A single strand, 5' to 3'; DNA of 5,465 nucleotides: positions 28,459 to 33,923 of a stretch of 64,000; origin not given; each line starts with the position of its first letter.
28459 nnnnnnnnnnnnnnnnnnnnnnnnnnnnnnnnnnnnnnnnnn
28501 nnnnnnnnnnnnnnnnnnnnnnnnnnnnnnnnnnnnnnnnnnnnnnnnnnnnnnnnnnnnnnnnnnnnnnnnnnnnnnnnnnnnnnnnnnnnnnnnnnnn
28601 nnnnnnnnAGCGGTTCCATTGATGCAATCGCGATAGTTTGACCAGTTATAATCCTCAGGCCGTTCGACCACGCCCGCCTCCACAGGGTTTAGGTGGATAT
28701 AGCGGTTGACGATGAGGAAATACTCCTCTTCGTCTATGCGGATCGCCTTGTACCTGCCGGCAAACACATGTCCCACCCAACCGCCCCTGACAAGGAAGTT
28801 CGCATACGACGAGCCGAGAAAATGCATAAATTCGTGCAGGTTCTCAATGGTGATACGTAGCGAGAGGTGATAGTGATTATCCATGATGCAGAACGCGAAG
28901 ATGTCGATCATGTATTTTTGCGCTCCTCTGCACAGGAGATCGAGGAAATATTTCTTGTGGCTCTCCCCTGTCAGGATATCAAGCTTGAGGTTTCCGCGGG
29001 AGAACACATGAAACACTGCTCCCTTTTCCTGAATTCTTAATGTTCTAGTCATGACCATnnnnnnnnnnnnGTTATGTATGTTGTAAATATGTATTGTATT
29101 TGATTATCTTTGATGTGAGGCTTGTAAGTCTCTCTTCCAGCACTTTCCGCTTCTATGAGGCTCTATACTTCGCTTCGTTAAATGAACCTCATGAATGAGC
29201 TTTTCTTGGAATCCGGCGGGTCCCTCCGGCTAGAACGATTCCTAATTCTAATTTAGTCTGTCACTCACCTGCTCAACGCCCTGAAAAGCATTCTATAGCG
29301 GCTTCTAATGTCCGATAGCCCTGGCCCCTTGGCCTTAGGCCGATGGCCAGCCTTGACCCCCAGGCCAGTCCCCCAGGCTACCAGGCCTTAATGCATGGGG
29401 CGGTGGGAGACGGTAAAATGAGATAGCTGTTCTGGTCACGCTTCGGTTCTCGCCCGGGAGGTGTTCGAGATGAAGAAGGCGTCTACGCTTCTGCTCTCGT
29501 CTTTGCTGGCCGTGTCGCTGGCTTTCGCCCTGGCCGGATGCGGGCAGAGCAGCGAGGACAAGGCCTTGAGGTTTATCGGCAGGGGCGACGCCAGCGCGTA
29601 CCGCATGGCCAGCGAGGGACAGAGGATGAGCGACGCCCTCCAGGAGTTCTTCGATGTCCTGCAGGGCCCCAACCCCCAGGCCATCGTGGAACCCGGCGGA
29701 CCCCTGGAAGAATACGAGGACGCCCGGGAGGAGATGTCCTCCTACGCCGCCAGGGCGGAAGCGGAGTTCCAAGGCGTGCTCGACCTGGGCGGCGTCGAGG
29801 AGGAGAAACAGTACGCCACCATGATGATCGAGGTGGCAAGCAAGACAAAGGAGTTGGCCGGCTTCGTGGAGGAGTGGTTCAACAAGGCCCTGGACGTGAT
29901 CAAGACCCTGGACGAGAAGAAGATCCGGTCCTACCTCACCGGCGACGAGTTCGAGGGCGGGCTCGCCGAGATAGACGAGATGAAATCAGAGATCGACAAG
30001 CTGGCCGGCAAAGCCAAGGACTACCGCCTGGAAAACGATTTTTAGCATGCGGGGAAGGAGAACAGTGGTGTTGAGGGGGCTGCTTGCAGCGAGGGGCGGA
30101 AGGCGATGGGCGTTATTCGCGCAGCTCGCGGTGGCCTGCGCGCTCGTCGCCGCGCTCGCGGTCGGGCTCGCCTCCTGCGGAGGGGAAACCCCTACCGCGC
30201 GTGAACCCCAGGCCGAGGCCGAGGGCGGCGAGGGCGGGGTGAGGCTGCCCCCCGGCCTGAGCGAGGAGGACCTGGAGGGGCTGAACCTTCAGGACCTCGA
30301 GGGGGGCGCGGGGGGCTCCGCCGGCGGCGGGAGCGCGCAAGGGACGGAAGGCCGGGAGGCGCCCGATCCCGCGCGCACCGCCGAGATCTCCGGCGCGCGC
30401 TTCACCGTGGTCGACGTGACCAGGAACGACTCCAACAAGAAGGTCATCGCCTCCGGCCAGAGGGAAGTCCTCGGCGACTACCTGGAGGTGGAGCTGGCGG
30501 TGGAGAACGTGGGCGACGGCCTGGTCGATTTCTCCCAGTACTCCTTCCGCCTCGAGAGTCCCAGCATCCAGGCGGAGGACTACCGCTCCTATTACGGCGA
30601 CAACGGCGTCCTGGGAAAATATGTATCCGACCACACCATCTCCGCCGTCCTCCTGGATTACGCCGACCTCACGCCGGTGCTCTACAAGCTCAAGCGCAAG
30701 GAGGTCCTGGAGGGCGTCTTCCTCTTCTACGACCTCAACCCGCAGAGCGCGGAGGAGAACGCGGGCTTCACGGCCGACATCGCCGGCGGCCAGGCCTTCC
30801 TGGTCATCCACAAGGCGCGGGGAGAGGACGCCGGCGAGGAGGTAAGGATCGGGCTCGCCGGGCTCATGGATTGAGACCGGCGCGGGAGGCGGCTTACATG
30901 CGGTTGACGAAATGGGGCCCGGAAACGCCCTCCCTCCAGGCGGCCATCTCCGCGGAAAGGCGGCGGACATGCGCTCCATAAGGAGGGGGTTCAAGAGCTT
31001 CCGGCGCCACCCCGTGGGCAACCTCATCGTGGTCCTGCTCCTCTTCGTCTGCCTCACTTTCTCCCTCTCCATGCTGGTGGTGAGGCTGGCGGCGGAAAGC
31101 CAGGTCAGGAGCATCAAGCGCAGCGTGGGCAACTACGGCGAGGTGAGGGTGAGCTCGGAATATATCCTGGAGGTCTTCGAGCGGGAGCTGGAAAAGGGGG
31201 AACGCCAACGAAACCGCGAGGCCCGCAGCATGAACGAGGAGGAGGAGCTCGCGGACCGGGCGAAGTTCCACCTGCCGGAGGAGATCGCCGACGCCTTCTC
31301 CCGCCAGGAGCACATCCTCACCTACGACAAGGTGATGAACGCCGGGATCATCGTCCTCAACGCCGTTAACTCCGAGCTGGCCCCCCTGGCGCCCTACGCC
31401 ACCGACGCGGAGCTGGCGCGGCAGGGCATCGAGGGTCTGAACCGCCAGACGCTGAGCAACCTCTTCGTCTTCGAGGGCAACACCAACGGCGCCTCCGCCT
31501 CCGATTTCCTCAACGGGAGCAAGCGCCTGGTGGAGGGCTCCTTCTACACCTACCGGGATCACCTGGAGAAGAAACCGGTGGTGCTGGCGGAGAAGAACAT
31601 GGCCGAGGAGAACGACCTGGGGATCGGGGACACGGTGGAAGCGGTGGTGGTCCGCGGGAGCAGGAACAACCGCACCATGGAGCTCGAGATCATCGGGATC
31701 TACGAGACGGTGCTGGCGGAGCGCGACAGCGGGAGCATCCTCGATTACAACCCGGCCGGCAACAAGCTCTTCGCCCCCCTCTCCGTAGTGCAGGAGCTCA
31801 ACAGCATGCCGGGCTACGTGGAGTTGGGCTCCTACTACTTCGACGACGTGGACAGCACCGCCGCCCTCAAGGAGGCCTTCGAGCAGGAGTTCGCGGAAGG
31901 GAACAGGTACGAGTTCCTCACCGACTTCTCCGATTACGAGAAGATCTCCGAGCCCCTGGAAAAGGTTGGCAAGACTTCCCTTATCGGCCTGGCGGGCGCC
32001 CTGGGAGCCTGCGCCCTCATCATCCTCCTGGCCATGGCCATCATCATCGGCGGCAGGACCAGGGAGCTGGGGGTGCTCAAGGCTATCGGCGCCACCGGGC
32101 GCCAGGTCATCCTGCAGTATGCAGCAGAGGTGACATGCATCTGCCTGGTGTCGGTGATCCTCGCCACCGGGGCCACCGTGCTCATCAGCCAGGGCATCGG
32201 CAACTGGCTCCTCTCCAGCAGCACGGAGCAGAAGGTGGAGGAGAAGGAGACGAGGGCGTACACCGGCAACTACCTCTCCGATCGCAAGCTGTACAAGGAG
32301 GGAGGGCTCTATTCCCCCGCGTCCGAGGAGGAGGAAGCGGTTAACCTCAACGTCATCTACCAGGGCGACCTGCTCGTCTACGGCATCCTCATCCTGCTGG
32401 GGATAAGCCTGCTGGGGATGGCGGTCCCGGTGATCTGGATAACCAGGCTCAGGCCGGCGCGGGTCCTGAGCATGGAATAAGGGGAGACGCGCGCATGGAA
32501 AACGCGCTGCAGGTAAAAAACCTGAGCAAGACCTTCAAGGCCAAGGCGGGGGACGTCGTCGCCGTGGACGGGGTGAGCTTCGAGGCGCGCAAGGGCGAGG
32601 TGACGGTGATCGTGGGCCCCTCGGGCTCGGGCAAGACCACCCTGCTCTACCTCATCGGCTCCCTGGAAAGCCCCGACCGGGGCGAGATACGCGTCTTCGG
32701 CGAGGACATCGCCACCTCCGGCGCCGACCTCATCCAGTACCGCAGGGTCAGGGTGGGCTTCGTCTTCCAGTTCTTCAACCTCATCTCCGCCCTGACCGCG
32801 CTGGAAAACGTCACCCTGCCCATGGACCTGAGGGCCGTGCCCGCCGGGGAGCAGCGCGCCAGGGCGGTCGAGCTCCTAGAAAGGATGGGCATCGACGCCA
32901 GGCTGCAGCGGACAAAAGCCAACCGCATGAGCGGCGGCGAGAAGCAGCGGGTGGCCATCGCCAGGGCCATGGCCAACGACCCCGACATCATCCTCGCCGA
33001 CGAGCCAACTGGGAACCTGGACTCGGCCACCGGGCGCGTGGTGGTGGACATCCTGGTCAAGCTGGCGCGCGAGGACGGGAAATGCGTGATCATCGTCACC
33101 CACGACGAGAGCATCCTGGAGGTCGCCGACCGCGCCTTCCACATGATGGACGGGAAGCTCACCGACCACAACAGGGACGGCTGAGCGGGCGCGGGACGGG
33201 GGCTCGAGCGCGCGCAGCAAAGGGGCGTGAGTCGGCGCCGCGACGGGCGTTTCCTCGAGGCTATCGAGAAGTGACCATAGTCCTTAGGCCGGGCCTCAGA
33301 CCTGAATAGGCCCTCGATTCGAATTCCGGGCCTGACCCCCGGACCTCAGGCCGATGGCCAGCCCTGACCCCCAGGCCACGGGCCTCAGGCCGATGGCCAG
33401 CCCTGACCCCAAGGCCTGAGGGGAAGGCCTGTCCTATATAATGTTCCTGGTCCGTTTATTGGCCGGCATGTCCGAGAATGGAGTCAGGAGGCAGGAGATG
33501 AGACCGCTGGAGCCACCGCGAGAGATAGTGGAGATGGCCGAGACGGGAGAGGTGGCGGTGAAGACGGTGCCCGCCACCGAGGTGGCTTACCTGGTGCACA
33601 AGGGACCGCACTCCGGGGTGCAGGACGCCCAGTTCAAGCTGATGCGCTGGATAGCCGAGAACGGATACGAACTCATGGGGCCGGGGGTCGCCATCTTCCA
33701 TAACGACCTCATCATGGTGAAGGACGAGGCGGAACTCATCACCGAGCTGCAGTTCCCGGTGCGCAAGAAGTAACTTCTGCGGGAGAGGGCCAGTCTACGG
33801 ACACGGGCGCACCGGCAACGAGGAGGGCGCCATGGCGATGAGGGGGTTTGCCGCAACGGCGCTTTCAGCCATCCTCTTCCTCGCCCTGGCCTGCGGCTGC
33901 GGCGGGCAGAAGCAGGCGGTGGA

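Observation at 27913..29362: Low-GC RAYT/IS200-like transposase bounded by inverted REP-like palindromes, with the same REPs dispersed ~4 kb away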

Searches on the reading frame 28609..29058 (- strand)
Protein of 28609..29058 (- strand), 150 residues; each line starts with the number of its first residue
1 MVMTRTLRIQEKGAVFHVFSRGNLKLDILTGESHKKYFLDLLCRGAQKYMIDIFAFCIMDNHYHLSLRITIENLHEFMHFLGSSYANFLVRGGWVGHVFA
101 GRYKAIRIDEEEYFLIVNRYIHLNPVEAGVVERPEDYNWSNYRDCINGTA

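Call 84: search_solved_structures(query=A5, max_evalue=1, show_alignments=2)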
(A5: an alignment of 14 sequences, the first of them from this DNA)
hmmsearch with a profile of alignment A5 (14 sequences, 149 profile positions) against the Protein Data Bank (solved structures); distinct sequences matched with E-value up to 1: 6.
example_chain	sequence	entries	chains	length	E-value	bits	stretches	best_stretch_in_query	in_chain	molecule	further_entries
4er8_A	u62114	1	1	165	0.0009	22.6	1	32-142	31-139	TnpArep for protein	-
2xm3_A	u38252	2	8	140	0.0077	19.6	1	34-119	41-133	TRANSPOSASE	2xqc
2xma_A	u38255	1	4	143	0.0081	19.5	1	34-119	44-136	TRANSPOSASE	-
2xo6_A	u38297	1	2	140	0.024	18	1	34-109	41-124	TRANSPOSASE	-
8b9z_M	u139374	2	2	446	0.44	13.9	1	72-122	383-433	NADH-ubiquinone oxidoreductase chain 4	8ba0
8esw_4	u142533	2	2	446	0.47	13.8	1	72-122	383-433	NADH-ubiquinone oxidoreductase chain 4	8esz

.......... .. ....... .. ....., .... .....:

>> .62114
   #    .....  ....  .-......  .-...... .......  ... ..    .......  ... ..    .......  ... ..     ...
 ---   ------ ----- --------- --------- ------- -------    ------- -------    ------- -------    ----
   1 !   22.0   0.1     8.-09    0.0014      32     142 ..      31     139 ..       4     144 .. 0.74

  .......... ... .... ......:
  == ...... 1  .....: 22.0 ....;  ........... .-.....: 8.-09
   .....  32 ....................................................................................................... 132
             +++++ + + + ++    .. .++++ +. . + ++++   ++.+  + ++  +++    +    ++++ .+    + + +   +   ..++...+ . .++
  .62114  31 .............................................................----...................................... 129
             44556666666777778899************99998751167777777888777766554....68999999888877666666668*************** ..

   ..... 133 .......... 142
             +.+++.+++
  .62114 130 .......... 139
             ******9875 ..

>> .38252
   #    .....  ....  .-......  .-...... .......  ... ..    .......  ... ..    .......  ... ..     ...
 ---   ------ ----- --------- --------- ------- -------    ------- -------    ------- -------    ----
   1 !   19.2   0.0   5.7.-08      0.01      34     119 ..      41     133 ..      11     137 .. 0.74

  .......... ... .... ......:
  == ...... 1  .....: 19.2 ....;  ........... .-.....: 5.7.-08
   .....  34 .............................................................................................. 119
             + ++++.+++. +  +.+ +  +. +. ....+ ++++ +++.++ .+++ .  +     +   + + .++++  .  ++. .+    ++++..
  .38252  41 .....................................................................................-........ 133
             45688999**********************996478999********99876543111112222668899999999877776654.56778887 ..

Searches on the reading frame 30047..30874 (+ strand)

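Call 7: search_protein_families(library=pfam, proteins=[window:30047-30874:+], max_evalue=0.01)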
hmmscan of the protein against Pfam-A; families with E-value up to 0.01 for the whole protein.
window:30047-30874:+ (275 aa): 1 family
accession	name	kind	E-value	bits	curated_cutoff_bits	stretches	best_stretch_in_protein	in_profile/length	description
PF11611.13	DUF4352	-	0.0094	16.7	25.9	0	111-178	6-70/122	Domain of unknown function (DUF4352)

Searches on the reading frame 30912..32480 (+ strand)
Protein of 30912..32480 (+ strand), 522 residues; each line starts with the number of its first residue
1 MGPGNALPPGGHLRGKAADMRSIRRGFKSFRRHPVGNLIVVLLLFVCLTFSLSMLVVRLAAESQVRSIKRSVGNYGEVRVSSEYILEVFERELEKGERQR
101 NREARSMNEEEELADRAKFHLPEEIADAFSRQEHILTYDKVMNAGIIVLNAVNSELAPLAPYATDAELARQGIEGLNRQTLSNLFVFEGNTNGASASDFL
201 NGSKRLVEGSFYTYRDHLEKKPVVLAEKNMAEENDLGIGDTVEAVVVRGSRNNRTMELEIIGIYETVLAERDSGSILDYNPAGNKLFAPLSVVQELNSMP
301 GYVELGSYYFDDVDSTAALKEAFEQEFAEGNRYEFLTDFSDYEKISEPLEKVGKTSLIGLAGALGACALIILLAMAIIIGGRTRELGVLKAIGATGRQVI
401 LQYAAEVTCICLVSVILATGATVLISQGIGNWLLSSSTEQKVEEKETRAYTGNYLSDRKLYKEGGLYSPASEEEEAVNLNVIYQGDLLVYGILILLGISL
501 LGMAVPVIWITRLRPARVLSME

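Call 7: search_protein_families(library=pfam, proteins=[window:30912-32480:+], max_evalue=0.01)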
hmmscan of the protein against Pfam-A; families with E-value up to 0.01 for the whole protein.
window:30912-32480:+ (522 aa): 2 families
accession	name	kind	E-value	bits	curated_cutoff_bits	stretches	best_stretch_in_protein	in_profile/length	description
PF02687.27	FtsX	-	2.8e-12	47.2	25.5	1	360-513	4-118/120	FtsX-like permease C-terminal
PF12704.14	MacB_PCD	-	1.3e-06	29.3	27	1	173-324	68-205/207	MacB-like periplasmic core domain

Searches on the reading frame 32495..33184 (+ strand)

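Call 7: search_protein_families(library=pfam, proteins=[window:32495-33184:+], max_evalue=0.01)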
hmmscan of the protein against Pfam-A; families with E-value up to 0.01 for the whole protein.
window:32495-33184:+ (229 aa): 10 families
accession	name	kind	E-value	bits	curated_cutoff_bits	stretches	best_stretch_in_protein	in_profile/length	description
PF00005.33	ABC_tran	-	1.5e-35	123.2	25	1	25-172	2-136/137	ABC transporter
PF02463.25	SMC_N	-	1.4e-07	31.6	40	1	127-218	126-212/220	RecF/RecN/SMC N terminal domain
PF13304.12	AAA_21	-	3.4e-07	31.1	27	1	36-82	1-47/304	AAA domain, putative AbiEii toxin, Type IV TA system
PF13555.12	AAA_29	-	0.00027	21.1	27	1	26-51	14-39/61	P-loop containing region of AAA domain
PF13476.12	AAA_23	-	0.00076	20.6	27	1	34-54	19-39/201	AAA domain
PF25199.1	nSTAND_NTPase5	-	0.0014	18.9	34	1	30-52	37-59/145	Novel STAND NTPase 5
PF13191.12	AAA_16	-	0.002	19.1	32.6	1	34-112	24-86/167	AAA ATPase domain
PF13175.12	AAA_15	-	0.0024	18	32.1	0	35-55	24-44/374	AAA ATPase domain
PF02492.25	cobW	-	0.0051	16.9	20.7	0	36-70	2-35/180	CobW/HypB/UreG, nucleotide-binding domain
PF13481.12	AAA_25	-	0.0079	16.3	27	0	33-52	32-51/195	AAA domain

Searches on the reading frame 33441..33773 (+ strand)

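Call 7: search_protein_families(library=pfam, proteins=[window:33441-33773:+], max_evalue=0.01)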
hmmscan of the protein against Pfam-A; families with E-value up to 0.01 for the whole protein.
window:33441-33773:+ (110 aa): 1 family
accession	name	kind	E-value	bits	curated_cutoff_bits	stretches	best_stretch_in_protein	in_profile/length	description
PF06445.20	GyrI-like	-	1.7e-10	41.8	26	1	33-108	79-155/155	GyrI-like small molecule binding domain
